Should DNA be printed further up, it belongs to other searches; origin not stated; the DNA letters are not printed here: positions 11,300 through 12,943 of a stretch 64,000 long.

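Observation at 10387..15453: AT-rich four-gene operon: Gfo/Idh/MocA oxidoreductase - radical SAM - TIR/alpha-alpha-toroid fusion - EEP nuclease/phosphatase (candidate undescribed defence system)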

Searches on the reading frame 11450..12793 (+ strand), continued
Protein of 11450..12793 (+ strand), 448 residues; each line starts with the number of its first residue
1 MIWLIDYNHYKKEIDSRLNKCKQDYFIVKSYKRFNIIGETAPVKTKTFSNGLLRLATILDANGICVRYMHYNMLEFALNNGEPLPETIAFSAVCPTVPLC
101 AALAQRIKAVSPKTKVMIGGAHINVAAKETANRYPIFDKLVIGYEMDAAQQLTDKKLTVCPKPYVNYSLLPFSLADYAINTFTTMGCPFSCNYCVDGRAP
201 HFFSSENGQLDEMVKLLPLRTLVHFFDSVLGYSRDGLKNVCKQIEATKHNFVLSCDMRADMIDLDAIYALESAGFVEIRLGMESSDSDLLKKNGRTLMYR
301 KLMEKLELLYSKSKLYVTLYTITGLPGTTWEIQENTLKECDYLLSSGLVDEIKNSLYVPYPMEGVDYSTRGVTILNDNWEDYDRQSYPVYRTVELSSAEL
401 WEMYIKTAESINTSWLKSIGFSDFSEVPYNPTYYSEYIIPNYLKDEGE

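Call 45: search_solved_structures(query=A2, max_evalue=0.001, show_alignments=1)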
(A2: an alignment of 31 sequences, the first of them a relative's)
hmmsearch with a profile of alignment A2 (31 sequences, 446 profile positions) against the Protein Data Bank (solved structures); distinct sequences matched with E-value up to 0.001: 6.
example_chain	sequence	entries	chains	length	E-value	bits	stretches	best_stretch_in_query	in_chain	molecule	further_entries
6fd2_B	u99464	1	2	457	1e-14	57.4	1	184-364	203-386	Putative apramycin biosynthetic oxidoreductase 4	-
9ccb_A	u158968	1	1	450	7.1e-09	38.1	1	182-346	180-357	Radical SAM core domain-containing protein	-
7kdx_A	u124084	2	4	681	5.6e-08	35.1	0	80-161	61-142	Methyltransferase TokK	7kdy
6iad_A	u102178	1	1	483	1.1e-06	30.9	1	240-337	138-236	Histone acetyltransferase, ELP3 family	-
6iaz_A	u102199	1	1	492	1.1e-06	30.9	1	240-337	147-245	Histone acetyltransferase, ELP3 family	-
6ia8_A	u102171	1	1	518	1.1e-06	30.8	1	240-337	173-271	Histone acetyltransferase, ELP3 family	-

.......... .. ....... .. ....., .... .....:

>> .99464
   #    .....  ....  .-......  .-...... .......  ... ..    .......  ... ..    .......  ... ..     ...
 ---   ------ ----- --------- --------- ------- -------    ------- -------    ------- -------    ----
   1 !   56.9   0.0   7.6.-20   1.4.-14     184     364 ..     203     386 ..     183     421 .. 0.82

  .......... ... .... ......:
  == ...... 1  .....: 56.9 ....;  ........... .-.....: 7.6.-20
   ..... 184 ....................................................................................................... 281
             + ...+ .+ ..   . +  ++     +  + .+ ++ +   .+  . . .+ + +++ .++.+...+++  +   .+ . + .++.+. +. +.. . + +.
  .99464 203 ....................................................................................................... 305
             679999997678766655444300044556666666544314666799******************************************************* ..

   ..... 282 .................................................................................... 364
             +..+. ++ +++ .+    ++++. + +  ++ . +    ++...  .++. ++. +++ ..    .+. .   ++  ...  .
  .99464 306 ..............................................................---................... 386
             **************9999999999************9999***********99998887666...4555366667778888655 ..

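Call 53: find_related_loci(query=A2, collection=viral_contigs, flank=8000)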
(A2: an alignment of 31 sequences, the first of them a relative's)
Query A2 (448 aa) in viral_contigs; peptide patterns used: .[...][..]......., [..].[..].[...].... (x = any residue, [..] = any of these).
66 stretches matched a pattern; 2 encode a relative of the query (tblastn E <= 1e-3); 2 distinct loci.
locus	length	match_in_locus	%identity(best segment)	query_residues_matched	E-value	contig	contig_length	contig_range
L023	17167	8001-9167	21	66-428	6e-13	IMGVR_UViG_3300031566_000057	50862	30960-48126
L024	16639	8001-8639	24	179-386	9e-7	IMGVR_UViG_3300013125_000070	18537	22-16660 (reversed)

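Call 56: find_encoding_contigs(protein=P0111, flank=8000, max_places=1)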
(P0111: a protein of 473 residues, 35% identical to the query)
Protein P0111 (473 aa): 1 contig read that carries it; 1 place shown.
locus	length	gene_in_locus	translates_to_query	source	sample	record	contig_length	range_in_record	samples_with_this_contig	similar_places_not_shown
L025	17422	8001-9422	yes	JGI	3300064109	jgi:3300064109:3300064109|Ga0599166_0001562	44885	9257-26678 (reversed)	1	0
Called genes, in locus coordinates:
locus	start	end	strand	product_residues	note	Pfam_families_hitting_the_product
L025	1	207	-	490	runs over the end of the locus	-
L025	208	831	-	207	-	PF04973:NMN_transporter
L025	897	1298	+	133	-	PF05635:23S_rRNA_IVP, PF22296:bAvd (weak)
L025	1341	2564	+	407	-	PF12704:MacB_PCD, PF02687:FtsX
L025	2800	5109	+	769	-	PF00246:Peptidase_M14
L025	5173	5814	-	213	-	-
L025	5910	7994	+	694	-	PF00004:AAA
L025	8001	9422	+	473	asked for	PF02310:B12-binding, PF04055:Radical_SAM (weak)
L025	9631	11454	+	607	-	-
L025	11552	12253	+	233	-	PF01144:CoA_trans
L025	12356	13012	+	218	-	PF01144:CoA_trans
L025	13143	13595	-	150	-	PF01797:Y1_Tnp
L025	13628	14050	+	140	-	-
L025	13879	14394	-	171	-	PF01252:Peptidase_A8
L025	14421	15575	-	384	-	PF04551:GcpE, PF26540:GcpE_C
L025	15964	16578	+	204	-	-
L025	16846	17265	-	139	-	PF13673:Acetyltransf_10, PF00583:Acetyltransf_1, PF13527:Acetyltransf_9 (weak), PF13508:Acetyltransf_7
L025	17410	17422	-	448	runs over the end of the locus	PF00392:GntR, PF13545:HTH_Crp_2 (faint), PF00155:Aminotran_1_2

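Call 57: find_encoding_contigs(protein=P0104, flank=8000, max_places=1)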
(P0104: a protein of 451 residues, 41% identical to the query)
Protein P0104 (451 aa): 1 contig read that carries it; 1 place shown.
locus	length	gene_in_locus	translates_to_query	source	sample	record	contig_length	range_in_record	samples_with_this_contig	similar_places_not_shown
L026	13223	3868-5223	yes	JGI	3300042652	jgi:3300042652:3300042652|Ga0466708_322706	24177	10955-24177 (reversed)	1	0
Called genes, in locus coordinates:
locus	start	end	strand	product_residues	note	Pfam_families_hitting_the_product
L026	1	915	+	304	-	?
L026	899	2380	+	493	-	PF00209:SNF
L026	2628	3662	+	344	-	-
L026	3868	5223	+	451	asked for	PF02310:B12-binding (faint), PF04055:Radical_SAM (weak)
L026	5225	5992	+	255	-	PF03372:Exo_endo_phos (weak)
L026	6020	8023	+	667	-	PF00149:Metallophos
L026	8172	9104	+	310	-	PF01177:Asp_Glu_race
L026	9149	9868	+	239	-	PF01138:RNase_PH, PF03725:RNase_PH_C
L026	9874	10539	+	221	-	PF01725:Ham1p_like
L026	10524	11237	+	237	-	PF00702:Hydrolase (faint), PF12710:HAD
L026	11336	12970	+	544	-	-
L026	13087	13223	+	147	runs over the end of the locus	PF02082:Rrf2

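Call 58: find_encoding_contigs(protein=P0108, flank=8000, max_places=1)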
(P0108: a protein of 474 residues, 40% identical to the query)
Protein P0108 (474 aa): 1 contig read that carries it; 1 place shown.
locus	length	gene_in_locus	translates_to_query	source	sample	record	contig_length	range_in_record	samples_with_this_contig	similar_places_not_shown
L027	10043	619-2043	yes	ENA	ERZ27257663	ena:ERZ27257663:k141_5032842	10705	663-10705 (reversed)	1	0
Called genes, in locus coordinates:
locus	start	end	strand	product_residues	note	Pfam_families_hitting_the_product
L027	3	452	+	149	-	?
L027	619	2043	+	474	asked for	PF02310:B12-binding (weak), PF04055:Radical_SAM (faint)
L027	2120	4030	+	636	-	PF07678:TED_complement (faint)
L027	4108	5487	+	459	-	-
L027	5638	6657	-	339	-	-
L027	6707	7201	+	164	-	-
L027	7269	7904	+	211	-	-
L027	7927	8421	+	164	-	-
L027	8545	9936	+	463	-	PF01243:PNPOx_N, PF00316:FBPase (weak), PF00459:Inositol_P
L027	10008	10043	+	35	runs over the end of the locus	-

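Call 60: search_protein_families(library=padloc, proteins=[L022:6372-8498:+, L026:6020-8020:+, L027:2120-4027:+, L025:9631-11451:+, L016:3936-7112:+, L020:8317-9990:+, L027:4108-5484:+, L025:5910-7991:+, L022:5627-6400:+, L026:5225-5989:+], max_evalue=0.01)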
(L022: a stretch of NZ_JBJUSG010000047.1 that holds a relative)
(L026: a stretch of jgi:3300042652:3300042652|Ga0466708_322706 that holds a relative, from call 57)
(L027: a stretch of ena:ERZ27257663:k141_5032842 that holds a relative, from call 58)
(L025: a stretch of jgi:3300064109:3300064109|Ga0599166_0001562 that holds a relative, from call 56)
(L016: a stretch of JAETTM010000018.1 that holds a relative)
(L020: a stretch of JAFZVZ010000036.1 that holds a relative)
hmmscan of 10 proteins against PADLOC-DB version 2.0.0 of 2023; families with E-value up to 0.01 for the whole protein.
L022:6372-8498:+ (709 aa): 1 family
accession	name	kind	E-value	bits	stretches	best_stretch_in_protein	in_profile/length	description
PDLC05051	PDC-S60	-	9.6e-10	35.2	1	20-123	1-93/1027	-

L026:6020-8020:+ (667 aa): 3 families
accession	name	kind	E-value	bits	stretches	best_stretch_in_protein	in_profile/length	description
PDLC05051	PDC-S60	-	7.5e-09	32.2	1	43-112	28-93/1027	-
PDLC00736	Effector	-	1.6e-05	22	1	1-109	1-87/561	Endonuclease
PDLC04908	PDC-S10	-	0.00033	18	1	52-110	28-74/223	-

L027:2120-4027:+ (636 aa): 0 families

L025:9631-11451:+ (607 aa): 0 families

L016:3936-7112:+ (1059 aa): 1 family
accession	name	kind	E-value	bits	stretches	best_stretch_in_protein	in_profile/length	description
PDLC04908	PDC-S10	-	0.0066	13.7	0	349-406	29-79/223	-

L020:8317-9990:+ (558 aa): 0 families

L027:4108-5484:+ (459 aa): 0 families

L025:5910-7991:+ (694 aa): 2 families
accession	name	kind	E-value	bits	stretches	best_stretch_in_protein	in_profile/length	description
PDLC02196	IetA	-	0.0021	15.5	1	436-501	126-192/374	-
PDLC04232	IetA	-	0.005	14.3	0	423-501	106-186/330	-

L022:5627-6400:+ (258 aa): 0 families

L026:5225-5989:+ (255 aa): 0 families

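Call 67: search_protein_families(library=pfam, proteins=[L027:2120-4027:+, L025:9631-11451:+, L027:4108-5484:+, L026:6020-8020:+, L020:8317-9990:+, L025:5910-7991:+, L026:2628-3659:+, P0112], max_evalue=0.05)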
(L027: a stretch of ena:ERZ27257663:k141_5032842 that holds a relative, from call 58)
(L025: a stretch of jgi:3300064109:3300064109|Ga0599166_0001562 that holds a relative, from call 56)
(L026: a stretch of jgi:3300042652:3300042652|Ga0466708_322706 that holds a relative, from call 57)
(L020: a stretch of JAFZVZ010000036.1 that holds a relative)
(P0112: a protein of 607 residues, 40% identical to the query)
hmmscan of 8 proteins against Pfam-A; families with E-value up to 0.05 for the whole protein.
L027:2120-4027:+ (636 aa): 1 family
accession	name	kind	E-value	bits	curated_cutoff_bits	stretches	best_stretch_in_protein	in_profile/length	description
PF07678.20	TED_complement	-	2.3e-05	24.1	22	1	399-509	155-270/312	A-macroglobulin TED domain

L025:9631-11451:+ (607 aa): 4 families
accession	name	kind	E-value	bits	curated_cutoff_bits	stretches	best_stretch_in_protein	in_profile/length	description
PF01180.27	DHO_dh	-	0.00025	20.8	27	0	245-289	244-288/291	Dihydroorotate dehydrogenase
PF00977.27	His_biosynth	-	0.0063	16.4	23.6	0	244-272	76-104/228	Histidine biosynthesis protein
PF00478.31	IMPDH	-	0.029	13.8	25.6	1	175-272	85-175/345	IMP dehydrogenase / GMP reductase domain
PF01884.23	PcrB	-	0.038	13.9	23.9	0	243-270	182-208/226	PcrB family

L027:4108-5484:+ (459 aa): 2 families
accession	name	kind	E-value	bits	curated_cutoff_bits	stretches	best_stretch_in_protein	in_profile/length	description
PF01936.24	NYN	-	7.5e-05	23.7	24.2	1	15-161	3-138/145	NYN domain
PF23811.1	DUF7183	-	0.049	14.2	27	1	256-291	17-52/146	Domain of unknown function (DUF7183)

L026:6020-8020:+ (667 aa): 2 families
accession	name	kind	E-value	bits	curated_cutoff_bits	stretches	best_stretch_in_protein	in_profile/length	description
PF00149.33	Metallophos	-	3.9e-15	57.2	21.5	1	4-260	2-191/191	Calcineurin-like phosphoesterase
PF12850.12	Metallophos_2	-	0.0014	19.1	27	1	88-301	40-153/154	Calcineurin-like phosphoesterase superfamily domain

L020:8317-9990:+ (558 aa): 0 families

L025:5910-7991:+ (694 aa): 12 families
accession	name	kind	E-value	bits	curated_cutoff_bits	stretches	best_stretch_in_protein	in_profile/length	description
PF00004.35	AAA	-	6.1e-09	36.9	21.2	1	437-505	3-73/131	ATPase family associated with various cellular activities (AAA)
PF13401.12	AAA_22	-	0.00027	21.7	27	1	435-475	8-51/130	AAA domain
PF07728.20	AAA_5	-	0.0017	18.8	22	1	437-500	4-77/139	AAA domain (dynein-related subfamily)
PF13671.12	AAA_33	-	0.0022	18.8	27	1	435-465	2-32/143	AAA domain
PF13191.12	AAA_16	-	0.0034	18.3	32.6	0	427-468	19-63/167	AAA ATPase domain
PF13238.12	AAA_18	-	0.0042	18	29.4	1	437-463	3-25/128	AAA domain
PF05496.18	RuvB_N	-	0.0055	16.9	27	1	437-501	38-96/159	Holliday junction DNA helicase RuvB P-loop domain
PF25199.1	nSTAND_NTPase5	-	0.0066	16.7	34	1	425-502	34-109/145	Novel STAND NTPase 5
PF13173.12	AAA_14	-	0.019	15.4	27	1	437-501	7-74/129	AAA domain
PF13479.12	AAA_24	-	0.021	15.1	27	1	435-464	5-34/195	AAA domain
PF06414.18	Zeta_toxin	-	0.031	14.2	22.3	0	428-457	12-41/199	Zeta toxin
PF00910.28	RNA_helicase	-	0.037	15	21.5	0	437-463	3-29/105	RNA helicase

L026:2628-3659:+ (344 aa): 3 families
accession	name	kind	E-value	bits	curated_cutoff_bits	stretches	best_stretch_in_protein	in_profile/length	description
PF12833.13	HTH_18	-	8e-16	58.5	33.6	1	259-336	3-79/80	Helix-turn-helix domain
PF00165.29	HTH_AraC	-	4.4e-07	30.3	26.6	1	253-283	10-40/42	Bacterial regulatory helix-turn-helix proteins, AraC family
PF20240.3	DUF6597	-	0.02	15.4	27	1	121-169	26-80/103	Domain of unknown function (DUF6597)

P0112 (607 aa): 2 families
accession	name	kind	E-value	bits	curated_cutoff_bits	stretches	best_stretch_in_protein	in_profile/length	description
PF04055.27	Radical_SAM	-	4.2e-09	37.2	29.5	1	98-241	6-156/166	Radical SAM superfamily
PF12937.12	F-box-like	-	0.04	14.1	24.3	0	126-158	2-34/47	F-box-like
